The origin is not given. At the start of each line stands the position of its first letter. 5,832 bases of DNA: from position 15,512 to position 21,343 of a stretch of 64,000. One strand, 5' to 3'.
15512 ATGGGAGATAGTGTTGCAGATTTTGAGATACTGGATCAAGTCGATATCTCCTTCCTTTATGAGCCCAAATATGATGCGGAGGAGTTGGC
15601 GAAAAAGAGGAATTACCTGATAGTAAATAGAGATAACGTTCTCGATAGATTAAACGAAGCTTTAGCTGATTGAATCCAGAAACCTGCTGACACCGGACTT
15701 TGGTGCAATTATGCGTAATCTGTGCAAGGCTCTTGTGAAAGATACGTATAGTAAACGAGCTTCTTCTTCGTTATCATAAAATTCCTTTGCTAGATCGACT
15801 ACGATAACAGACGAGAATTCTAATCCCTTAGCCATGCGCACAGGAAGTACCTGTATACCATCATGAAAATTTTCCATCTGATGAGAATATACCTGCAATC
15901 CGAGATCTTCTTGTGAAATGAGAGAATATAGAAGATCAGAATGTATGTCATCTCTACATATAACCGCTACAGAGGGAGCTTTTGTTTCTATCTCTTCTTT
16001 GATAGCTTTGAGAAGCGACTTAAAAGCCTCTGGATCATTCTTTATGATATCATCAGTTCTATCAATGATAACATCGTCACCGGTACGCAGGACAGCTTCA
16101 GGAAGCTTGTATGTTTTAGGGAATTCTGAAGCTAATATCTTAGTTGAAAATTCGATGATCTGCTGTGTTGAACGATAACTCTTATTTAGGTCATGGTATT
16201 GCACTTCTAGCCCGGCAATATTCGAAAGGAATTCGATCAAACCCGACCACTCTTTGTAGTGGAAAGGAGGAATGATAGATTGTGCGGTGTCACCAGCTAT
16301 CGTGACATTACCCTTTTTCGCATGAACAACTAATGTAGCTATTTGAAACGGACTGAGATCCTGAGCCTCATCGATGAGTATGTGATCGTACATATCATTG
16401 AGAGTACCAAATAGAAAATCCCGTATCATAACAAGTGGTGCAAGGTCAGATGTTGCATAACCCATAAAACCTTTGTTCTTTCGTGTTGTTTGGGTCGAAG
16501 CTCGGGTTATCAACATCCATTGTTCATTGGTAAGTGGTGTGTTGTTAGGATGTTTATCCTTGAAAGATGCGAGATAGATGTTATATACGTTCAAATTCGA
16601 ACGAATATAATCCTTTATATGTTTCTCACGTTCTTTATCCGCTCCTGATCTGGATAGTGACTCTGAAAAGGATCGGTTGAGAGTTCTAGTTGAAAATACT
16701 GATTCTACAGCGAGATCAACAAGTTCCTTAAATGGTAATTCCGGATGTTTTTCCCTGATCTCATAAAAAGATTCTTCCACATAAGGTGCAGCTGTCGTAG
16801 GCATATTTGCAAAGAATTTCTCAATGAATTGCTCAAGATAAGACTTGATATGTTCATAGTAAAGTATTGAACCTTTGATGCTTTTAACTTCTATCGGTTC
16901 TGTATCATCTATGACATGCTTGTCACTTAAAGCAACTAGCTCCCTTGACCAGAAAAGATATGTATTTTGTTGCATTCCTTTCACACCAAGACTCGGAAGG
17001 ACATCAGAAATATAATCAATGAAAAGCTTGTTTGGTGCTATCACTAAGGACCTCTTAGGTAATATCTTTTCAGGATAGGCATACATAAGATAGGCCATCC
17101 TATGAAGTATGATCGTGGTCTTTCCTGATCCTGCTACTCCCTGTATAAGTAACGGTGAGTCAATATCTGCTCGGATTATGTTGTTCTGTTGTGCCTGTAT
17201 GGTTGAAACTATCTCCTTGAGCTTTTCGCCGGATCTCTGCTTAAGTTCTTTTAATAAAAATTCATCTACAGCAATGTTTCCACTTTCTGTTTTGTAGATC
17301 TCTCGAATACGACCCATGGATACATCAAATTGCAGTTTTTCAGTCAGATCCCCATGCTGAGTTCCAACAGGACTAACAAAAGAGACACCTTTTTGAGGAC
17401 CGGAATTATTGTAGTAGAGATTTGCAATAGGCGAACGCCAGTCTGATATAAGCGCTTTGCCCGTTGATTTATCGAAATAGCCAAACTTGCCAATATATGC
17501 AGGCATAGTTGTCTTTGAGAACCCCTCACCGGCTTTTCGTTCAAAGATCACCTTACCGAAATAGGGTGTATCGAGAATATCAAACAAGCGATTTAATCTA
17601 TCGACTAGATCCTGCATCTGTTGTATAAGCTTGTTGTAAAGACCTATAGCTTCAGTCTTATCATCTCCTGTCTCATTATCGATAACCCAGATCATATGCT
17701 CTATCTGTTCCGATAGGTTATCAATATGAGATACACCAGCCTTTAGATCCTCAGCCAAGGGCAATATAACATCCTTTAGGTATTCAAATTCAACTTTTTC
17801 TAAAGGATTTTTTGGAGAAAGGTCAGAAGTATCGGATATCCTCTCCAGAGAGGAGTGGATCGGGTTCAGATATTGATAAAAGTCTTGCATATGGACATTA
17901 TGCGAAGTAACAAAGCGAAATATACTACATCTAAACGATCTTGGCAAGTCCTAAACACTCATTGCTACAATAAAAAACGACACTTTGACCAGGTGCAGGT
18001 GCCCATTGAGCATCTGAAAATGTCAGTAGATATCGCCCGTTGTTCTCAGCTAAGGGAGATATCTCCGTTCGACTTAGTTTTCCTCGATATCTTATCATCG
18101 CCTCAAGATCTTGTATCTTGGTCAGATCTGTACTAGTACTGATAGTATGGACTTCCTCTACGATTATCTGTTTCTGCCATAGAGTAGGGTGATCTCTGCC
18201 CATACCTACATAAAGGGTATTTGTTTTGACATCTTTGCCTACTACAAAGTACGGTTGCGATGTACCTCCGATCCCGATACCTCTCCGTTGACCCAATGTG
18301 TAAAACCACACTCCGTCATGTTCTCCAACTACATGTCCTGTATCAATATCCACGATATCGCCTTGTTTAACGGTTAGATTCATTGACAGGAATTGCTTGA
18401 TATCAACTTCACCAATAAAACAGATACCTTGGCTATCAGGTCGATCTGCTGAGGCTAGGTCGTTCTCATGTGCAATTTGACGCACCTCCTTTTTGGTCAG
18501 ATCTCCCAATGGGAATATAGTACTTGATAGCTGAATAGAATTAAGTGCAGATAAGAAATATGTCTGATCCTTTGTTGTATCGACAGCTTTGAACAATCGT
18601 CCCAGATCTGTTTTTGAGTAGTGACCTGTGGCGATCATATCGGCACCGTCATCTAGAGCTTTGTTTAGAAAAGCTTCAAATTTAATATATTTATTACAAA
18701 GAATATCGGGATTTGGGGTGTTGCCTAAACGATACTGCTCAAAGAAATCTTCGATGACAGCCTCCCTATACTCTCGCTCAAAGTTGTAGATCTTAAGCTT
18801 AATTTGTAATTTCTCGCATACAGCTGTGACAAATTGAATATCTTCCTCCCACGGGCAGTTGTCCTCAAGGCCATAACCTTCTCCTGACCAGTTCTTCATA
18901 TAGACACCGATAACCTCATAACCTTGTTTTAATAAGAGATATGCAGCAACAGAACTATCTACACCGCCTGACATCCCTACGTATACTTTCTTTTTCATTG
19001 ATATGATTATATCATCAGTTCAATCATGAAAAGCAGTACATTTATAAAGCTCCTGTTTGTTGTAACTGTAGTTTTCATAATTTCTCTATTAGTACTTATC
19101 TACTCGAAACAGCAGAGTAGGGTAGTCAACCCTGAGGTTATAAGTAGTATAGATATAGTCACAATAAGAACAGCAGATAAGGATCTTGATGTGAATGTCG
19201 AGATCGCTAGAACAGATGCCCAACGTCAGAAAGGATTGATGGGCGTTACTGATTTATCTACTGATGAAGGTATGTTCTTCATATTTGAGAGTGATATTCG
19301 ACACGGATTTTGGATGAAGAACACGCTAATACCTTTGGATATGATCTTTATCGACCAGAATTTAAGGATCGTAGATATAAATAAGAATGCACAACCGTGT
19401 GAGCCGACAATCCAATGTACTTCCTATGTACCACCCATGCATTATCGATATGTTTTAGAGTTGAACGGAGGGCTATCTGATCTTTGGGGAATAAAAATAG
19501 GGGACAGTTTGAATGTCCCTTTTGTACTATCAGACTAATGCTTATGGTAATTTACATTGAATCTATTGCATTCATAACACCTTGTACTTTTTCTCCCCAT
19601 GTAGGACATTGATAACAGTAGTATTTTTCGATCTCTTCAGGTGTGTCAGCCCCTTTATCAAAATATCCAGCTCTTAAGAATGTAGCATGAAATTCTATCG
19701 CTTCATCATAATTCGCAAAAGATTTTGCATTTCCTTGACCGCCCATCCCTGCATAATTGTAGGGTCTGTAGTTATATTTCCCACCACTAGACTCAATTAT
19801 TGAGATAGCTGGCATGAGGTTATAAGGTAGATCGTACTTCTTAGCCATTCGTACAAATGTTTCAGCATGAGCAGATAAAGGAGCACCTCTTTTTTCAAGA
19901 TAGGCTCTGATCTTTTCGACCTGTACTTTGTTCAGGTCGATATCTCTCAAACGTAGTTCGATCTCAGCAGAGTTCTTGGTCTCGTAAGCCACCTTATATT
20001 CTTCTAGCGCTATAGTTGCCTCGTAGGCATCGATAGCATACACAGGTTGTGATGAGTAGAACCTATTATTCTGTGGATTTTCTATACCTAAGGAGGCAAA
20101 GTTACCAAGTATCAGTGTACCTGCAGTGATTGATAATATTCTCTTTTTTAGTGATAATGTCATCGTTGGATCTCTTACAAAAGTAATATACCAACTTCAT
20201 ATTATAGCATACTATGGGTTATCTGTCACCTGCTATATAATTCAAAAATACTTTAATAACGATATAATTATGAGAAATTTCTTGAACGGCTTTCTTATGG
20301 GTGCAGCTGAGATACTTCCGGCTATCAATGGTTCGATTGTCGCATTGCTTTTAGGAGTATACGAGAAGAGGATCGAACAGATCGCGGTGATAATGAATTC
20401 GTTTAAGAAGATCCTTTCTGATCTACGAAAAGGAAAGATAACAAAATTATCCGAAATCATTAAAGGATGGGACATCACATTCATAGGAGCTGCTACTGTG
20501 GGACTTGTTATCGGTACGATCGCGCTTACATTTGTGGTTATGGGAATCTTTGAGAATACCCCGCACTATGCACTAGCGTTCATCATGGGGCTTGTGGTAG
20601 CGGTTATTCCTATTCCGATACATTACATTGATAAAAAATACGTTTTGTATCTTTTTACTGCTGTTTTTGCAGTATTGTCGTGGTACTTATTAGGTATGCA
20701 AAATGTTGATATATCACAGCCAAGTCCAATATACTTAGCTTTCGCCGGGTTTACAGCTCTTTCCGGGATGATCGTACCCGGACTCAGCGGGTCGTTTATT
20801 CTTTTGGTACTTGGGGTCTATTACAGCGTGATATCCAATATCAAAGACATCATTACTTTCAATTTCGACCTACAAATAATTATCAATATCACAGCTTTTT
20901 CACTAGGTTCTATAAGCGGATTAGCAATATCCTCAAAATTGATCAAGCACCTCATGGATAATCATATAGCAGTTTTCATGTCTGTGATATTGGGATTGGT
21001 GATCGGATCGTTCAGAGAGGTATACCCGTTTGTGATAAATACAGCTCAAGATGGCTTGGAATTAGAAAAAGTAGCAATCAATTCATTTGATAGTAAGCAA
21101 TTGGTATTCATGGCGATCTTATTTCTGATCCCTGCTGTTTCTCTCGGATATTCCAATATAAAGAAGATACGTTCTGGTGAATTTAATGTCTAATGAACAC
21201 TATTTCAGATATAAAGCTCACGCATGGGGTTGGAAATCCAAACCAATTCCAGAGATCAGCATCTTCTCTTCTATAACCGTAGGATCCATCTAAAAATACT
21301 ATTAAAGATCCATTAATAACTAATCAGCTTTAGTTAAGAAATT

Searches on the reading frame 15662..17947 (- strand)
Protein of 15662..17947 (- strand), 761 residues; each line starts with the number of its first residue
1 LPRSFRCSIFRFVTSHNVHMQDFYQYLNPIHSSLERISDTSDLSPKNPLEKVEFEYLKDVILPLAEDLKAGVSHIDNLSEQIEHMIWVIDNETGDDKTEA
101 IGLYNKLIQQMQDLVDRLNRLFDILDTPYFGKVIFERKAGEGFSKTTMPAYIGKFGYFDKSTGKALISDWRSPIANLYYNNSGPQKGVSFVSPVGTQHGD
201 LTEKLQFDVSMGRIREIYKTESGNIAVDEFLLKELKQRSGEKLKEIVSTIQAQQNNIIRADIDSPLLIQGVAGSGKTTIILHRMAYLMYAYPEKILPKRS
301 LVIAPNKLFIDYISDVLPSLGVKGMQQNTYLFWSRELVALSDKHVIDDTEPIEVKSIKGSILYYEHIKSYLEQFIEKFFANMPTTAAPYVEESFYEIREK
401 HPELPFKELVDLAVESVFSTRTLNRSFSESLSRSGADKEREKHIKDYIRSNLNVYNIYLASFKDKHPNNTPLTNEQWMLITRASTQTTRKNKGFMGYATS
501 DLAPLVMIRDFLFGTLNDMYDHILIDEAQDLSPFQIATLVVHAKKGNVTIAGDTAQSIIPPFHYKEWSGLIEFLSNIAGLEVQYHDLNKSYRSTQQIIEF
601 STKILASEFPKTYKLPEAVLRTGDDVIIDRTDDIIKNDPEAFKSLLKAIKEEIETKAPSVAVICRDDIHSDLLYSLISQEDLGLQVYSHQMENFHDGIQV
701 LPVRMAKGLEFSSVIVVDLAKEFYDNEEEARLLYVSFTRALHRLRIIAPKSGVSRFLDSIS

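Call 77: search_protein_families(library=pfam, proteins=[window:15662-17947:-], max_evalue=0.001)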
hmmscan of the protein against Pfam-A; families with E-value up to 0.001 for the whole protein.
window:15662-17947:- (761 aa): 6 families
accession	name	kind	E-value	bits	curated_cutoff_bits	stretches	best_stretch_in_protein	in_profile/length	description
PF00580.27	UvrD-helicase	-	1.1e-14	55.3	23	2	512-558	205-252/271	UvrD/REP helicase N-terminal domain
PF13361.12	UvrD_C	-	6.2e-14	52.6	25.6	2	691-748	281-347/350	UvrD-like helicase C-terminal domain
PF01443.25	Viral_helicase1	-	2.2e-10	41.2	21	0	267-320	2-54/228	Viral superfamily 1 RNA helicase core domain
PF13538.12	UvrD_C_2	-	4.4e-09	36.5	27.4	1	700-747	4-52/52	UvrD-like helicase C-terminal domain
PF13245.12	AAA_19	-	3.5e-08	34.1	25.1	0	257-307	4-51/134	AAA domain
PF13604.12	AAA_30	-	5.8e-05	23.3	27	0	251-280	3-35/191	AAA domain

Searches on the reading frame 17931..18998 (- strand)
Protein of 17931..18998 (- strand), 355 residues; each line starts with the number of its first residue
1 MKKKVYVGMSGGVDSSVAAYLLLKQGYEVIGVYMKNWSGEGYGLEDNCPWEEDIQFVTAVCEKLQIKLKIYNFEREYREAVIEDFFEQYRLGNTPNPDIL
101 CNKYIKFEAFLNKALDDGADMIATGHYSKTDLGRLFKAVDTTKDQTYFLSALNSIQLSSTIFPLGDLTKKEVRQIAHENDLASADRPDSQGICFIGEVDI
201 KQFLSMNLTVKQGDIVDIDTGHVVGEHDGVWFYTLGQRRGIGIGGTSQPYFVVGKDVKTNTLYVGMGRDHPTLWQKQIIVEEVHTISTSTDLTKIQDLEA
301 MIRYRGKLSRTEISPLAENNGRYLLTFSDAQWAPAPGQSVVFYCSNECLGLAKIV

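Call 77: search_protein_families(library=pfam, proteins=[window:17931-18998:-], max_evalue=0.001)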
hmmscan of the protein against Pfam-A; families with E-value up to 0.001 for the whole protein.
window:17931-18998:- (355 aa): 7 families
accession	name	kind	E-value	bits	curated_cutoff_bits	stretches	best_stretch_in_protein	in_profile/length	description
PF03054.22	tRNA_Me_trans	-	4.2e-75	252.3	20.6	1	3-196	1-201/202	tRNA methyl transferase HUP domain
PF20259.3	tRNA_Me_trans_M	-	2.6e-26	91.4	27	1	201-265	1-65/66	tRNA methyl transferase PRC-barrel domain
PF20258.4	tRNA_Me_trans_C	-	4.6e-08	33.7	20.6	1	276-354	2-77/77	Aminomethyltransferase beta-barrel domain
PF02568.20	ThiI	-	2.3e-07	31.1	20.5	1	4-79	5-78/197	Thiamine biosynthesis protein (ThiI)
PF02540.23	NAD_synthase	-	7.3e-07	29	21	1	3-78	19-86/242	NAD synthase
PF01171.26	ATP_bind_3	-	3.5e-06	27.3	27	1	4-181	1-161/182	PP-loop family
PF01507.26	PAPS_reduct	-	0.00097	19.6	22.5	0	6-181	3-154/175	Phosphoadenosine phosphosulfate reductase domain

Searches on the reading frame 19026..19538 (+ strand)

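Call 77: search_protein_families(library=pfam, proteins=[window:19026-19538:+], max_evalue=0.001)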
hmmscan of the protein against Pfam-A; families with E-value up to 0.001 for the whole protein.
window:19026-19538:+ (170 aa): 1 family
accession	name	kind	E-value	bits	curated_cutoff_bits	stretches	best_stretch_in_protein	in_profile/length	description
PF02643.20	DUF192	-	1e-34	119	27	1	56-163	1-95/96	Uncharacterized ACR, COG1430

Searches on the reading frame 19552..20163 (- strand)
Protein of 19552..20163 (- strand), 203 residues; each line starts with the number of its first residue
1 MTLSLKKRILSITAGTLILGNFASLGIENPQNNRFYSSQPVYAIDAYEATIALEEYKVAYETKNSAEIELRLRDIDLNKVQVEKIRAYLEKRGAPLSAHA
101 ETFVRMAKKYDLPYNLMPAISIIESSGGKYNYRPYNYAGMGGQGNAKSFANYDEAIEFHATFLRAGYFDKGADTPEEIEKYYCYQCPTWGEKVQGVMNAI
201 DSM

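Call 77: search_protein_families(library=pfam, proteins=[window:19552-20163:-], max_evalue=0.001)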
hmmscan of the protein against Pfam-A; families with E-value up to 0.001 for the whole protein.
window:19552-20163:- (203 aa): 1 family
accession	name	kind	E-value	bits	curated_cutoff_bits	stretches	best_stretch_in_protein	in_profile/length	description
PF01832.25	Glucosaminidase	-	1.5e-06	29.3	30.2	1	101-201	2-122/123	Mannosyl-glycoprotein endo-beta-N-acetylglucosaminidase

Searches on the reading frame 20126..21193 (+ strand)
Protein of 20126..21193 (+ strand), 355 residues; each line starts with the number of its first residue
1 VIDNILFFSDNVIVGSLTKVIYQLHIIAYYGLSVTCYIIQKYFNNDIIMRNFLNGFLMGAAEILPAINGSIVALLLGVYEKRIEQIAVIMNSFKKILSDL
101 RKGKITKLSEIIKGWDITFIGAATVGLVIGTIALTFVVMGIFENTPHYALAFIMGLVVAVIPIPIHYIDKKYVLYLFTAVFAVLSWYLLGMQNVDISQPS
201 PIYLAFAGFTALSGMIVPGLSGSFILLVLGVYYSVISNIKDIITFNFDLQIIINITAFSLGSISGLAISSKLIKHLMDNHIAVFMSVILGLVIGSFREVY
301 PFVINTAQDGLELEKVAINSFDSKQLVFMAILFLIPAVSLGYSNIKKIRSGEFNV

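Call 77: search_protein_families(library=pfam, proteins=[window:20126-21193:+], max_evalue=0.001)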
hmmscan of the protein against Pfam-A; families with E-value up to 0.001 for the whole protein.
window:20126-21193:+ (355 aa): 1 family
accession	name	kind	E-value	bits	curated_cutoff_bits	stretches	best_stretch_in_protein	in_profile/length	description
PF04018.18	VCA0040-like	-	5.4e-40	137.9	26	1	58-303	1-232/246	Undecaprenyl phosphate translocase-like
